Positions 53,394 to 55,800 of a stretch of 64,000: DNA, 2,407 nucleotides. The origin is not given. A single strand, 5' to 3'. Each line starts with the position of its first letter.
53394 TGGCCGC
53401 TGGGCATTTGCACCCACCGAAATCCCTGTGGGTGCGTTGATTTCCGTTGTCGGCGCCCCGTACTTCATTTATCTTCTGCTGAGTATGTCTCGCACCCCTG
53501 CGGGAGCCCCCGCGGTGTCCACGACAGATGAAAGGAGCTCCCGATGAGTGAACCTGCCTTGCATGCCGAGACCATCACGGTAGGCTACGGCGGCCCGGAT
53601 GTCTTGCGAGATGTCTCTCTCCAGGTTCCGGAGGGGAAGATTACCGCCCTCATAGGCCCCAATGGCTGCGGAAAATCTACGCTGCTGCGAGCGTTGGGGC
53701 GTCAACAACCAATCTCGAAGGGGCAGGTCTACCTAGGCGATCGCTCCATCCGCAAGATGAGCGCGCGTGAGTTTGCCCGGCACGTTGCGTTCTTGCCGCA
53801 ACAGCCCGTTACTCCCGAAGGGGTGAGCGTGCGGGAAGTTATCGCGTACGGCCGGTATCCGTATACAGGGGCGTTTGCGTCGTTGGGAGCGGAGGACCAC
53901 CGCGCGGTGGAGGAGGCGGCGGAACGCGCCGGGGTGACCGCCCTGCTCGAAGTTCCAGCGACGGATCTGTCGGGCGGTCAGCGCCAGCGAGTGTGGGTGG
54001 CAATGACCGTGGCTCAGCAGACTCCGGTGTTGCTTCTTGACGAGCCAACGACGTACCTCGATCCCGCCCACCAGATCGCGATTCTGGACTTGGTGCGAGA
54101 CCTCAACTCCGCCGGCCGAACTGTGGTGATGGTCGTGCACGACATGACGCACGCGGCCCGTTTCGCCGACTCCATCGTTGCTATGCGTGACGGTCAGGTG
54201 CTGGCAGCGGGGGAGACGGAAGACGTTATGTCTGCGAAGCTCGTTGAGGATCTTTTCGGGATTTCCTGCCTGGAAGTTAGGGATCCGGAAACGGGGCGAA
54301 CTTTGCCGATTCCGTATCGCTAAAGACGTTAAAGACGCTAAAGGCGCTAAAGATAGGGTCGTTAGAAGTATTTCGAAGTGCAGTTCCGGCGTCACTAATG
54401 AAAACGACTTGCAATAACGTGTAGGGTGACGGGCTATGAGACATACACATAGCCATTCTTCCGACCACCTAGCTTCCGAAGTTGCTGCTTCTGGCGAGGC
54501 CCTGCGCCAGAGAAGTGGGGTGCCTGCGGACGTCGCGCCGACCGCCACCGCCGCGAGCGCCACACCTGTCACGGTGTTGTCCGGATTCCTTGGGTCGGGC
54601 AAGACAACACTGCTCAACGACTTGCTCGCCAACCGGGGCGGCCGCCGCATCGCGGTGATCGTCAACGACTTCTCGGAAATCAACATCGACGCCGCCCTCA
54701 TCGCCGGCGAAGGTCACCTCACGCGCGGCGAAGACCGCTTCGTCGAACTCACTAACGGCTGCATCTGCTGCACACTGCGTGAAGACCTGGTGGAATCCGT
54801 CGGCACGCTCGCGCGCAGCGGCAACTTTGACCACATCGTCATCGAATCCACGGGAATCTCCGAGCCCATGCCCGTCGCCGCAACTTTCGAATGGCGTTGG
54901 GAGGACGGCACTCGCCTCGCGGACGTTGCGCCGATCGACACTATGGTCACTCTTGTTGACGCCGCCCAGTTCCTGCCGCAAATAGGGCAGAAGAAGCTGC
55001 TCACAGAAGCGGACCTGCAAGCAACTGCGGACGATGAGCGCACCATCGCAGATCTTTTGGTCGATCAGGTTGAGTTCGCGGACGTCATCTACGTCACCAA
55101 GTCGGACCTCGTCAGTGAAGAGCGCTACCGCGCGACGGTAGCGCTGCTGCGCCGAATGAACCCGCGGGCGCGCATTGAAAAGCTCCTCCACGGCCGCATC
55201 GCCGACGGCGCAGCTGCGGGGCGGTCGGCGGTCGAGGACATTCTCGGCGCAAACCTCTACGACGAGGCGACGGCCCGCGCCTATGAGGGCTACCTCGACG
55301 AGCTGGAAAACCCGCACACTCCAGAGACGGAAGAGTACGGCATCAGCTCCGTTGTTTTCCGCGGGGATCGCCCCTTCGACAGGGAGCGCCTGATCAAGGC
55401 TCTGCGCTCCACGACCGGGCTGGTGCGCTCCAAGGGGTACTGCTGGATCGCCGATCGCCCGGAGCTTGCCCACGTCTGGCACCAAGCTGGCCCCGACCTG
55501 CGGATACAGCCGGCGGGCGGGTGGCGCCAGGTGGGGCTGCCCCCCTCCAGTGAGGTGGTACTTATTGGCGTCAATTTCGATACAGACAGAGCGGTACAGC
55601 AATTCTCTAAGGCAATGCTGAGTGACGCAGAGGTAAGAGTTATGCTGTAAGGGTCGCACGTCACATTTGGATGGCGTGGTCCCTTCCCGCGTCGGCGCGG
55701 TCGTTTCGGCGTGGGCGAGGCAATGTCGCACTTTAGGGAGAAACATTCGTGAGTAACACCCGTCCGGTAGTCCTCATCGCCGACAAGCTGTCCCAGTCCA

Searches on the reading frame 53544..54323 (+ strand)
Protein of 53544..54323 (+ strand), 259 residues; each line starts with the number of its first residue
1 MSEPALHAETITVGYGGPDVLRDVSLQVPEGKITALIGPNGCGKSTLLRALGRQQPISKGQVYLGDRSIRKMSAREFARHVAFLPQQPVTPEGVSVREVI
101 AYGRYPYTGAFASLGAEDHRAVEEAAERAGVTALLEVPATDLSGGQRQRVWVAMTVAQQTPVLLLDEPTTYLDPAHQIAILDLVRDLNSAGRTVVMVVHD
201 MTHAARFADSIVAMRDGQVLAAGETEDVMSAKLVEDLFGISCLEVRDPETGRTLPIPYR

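Call 39: search_protein_families(library=pfam, proteins=[window:53544-54323:+])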
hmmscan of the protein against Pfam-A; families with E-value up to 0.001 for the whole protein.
window:53544-54323:+ (259 aa): 10 families
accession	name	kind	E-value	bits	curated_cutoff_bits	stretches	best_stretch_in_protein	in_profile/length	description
PF00005.33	ABC_tran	-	1.8e-31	110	25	1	21-170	1-137/137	ABC transporter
PF13304.12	AAA_21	-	3.5e-13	50.7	27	2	33-52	1-20/304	AAA domain, putative AbiEii toxin, Type IV TA system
PF02463.25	SMC_N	-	3.7e-09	36.8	40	0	92-205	135-205/220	RecF/RecN/SMC N terminal domain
PF09818.15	ABC_ATPase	-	3.5e-06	26.7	23.2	0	26-52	75-100/283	P-loop domain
PF13175.12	AAA_15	-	2.8e-05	24.3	32.1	1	22-51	15-43/374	AAA ATPase domain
PF13401.12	AAA_22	-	3.5e-05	24.6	27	1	32-88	6-61/130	AAA domain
PF13476.12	AAA_23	-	0.00012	23.2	27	1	30-51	18-39/201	AAA domain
PF13555.12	AAA_29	-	0.00039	20.6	27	1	28-51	19-42/61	P-loop containing region of AAA domain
PF13191.12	AAA_16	-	0.00047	21.1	32.6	0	32-194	25-165/167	AAA ATPase domain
PF13671.12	AAA_33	-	0.00054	20.7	27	0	35-79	3-44/143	AAA domain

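Call 63: find_encoding_contigs(protein=window:53544-54323:+, flank=1500, max_places=10)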
Protein window:53544-54323:+ (259 aa): 22 contigs read that carry it; 8 places shown.
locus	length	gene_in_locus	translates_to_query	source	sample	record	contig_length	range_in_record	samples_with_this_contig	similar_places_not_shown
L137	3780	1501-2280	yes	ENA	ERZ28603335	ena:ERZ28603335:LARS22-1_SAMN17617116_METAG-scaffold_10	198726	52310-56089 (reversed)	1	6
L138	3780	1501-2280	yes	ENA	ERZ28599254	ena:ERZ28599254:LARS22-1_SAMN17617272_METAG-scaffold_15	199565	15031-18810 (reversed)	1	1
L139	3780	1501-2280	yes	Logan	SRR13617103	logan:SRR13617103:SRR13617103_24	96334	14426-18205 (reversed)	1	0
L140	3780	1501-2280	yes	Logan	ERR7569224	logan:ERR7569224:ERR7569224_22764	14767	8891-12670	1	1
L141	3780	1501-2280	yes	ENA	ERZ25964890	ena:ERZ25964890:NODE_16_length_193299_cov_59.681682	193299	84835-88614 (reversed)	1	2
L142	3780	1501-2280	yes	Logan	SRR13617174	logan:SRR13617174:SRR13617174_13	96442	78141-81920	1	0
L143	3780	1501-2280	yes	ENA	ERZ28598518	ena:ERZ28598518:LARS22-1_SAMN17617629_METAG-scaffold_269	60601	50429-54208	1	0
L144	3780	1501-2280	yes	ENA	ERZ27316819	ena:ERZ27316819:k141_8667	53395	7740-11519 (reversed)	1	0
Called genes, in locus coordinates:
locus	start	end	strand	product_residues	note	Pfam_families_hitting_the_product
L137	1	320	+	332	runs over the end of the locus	PF01032:FecCD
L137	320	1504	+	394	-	PF01032:FecCD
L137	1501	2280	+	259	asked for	PF00005:ABC_tran, PF02463:SMC_N (faint), PF09818:ABC_ATPase (faint), PF13175:AAA_15 (faint), PF13304:AAA_21 (weak)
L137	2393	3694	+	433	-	PF02492:cobW, PF07683:CobW_C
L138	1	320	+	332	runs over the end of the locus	PF01032:FecCD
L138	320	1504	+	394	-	PF01032:FecCD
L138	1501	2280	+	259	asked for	PF00005:ABC_tran, PF02463:SMC_N (faint), PF09818:ABC_ATPase (faint), PF13175:AAA_15 (faint), PF13304:AAA_21 (weak)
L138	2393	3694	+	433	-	PF02492:cobW, PF07683:CobW_C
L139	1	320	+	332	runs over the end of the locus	PF01032:FecCD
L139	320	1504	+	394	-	PF01032:FecCD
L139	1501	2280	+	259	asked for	PF00005:ABC_tran, PF02463:SMC_N (faint), PF09818:ABC_ATPase (faint), PF13175:AAA_15 (faint), PF13304:AAA_21 (weak)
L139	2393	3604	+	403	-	PF02492:cobW, PF07683:CobW_C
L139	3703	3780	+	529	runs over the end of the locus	PF00389:2-Hacid_dh, PF02826:2-Hacid_dh_C, PF03446:NAD_binding_2 (weak), PF19304:PGDH_inter, PF01842:ACT, PF22629:ACT_AHAS_ss (weak)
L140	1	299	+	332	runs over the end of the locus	PF01032:FecCD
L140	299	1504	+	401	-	PF01032:FecCD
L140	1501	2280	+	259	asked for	PF00005:ABC_tran, PF02463:SMC_N (faint), PF09818:ABC_ATPase (faint), PF13175:AAA_15 (faint), PF13304:AAA_21 (weak)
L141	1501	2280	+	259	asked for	PF00005:ABC_tran, PF02463:SMC_N (faint), PF09818:ABC_ATPase (faint), PF13175:AAA_15 (faint), PF13304:AAA_21 (weak)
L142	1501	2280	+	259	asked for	PF00005:ABC_tran, PF02463:SMC_N (faint), PF09818:ABC_ATPase (faint), PF13175:AAA_15 (faint), PF13304:AAA_21 (weak)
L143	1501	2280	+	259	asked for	PF00005:ABC_tran, PF02463:SMC_N (faint), PF09818:ABC_ATPase (faint), PF13175:AAA_15 (faint), PF13304:AAA_21 (weak)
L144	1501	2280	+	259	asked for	PF00005:ABC_tran, PF02463:SMC_N (faint), PF09818:ABC_ATPase (faint), PF13175:AAA_15 (faint), PF13304:AAA_21 (weak)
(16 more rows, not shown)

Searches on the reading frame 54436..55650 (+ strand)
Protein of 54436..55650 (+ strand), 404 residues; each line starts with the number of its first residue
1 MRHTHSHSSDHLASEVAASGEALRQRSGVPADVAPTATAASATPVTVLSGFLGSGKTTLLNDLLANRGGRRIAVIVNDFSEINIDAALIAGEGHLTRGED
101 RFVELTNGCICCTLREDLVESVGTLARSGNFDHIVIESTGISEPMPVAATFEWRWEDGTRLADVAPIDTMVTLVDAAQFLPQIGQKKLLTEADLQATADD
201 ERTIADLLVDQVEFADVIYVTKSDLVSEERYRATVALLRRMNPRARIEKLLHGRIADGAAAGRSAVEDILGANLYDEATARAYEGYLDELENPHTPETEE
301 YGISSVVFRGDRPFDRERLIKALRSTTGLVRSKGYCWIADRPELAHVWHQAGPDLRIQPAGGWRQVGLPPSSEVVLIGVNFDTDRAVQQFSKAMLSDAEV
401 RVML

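Call 39: search_protein_families(library=pfam, proteins=[window:54436-55650:+])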
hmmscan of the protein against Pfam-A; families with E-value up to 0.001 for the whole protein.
window:54436-55650:+ (404 aa): 2 families
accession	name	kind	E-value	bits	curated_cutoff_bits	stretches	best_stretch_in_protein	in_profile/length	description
PF02492.25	cobW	-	2.3e-52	177.7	20.7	1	44-247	1-178/180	CobW/HypB/UreG, nucleotide-binding domain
PF07683.19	CobW_C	-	6.2e-21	74.5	22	1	303-393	1-93/94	Cobalamin synthesis protein cobW C-terminal domain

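Call 62: find_encoding_contigs(protein=window:54436-55650:+, flank=1500, max_places=10)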
Protein window:54436-55650:+ (404 aa): no gene with exactly this product is on record in the collection.
